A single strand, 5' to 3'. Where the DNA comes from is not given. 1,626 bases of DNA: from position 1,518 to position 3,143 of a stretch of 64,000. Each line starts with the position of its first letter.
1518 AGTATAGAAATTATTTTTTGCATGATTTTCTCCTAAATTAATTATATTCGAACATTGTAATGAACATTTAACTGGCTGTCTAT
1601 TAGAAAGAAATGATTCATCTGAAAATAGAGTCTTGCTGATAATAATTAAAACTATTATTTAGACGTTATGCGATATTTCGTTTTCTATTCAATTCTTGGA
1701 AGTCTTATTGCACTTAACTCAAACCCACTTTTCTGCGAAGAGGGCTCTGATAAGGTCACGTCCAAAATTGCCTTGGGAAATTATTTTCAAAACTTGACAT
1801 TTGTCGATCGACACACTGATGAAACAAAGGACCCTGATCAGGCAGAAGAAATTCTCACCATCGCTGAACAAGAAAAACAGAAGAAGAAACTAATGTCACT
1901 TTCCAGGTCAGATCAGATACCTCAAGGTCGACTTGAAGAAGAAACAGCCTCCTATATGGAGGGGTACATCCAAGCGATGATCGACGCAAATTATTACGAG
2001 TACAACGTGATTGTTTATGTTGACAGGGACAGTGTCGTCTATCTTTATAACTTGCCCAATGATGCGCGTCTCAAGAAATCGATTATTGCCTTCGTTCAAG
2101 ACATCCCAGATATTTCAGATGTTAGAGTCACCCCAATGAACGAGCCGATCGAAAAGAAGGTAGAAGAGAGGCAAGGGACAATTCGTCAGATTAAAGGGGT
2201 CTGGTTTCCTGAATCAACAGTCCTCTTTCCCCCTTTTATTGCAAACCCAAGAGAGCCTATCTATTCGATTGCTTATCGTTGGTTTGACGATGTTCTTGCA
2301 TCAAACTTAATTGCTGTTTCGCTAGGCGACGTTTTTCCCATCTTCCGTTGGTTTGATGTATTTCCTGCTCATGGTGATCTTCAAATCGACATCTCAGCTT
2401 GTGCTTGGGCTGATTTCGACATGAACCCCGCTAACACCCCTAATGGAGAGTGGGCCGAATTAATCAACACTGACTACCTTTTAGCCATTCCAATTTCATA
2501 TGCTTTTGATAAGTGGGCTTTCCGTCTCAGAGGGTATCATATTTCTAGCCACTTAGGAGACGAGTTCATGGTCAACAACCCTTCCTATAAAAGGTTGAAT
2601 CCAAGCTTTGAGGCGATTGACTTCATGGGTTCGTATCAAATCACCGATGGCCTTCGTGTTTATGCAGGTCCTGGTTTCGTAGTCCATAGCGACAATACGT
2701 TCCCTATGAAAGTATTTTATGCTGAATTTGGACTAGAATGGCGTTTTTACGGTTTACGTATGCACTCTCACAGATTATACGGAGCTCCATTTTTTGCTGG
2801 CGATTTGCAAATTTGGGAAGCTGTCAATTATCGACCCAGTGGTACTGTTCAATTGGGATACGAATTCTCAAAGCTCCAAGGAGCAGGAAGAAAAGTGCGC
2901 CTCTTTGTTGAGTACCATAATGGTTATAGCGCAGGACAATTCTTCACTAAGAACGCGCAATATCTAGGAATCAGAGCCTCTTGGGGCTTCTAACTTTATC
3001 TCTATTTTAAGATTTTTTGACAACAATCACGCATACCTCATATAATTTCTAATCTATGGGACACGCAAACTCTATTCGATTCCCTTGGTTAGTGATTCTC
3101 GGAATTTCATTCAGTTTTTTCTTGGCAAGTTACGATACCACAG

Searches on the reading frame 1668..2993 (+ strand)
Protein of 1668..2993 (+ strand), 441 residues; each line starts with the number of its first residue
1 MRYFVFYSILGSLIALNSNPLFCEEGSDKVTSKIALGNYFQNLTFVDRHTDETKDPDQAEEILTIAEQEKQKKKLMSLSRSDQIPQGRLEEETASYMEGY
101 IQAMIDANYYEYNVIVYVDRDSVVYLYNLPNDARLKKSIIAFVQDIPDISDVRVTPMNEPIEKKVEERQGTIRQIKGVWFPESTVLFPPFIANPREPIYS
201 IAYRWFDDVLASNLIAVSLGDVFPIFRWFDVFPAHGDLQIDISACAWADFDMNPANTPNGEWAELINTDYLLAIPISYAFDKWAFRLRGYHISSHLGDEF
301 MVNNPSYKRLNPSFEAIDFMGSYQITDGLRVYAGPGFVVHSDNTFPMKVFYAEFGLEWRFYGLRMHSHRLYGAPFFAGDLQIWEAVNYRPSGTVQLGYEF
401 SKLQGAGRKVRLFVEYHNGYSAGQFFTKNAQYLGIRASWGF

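Call 44: search_protein_families(library=pfam, proteins=[window:1668-2993:+], max_evalue=0.00001)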
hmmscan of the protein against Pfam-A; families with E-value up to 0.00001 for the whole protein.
window:1668-2993:+ (441 aa): 1 family
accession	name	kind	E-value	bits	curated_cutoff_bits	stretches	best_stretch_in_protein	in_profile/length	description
PF06727.17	DUF1207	-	8.9e-59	199.7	22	1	128-441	17-342/342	Protein of unknown function (DUF1207)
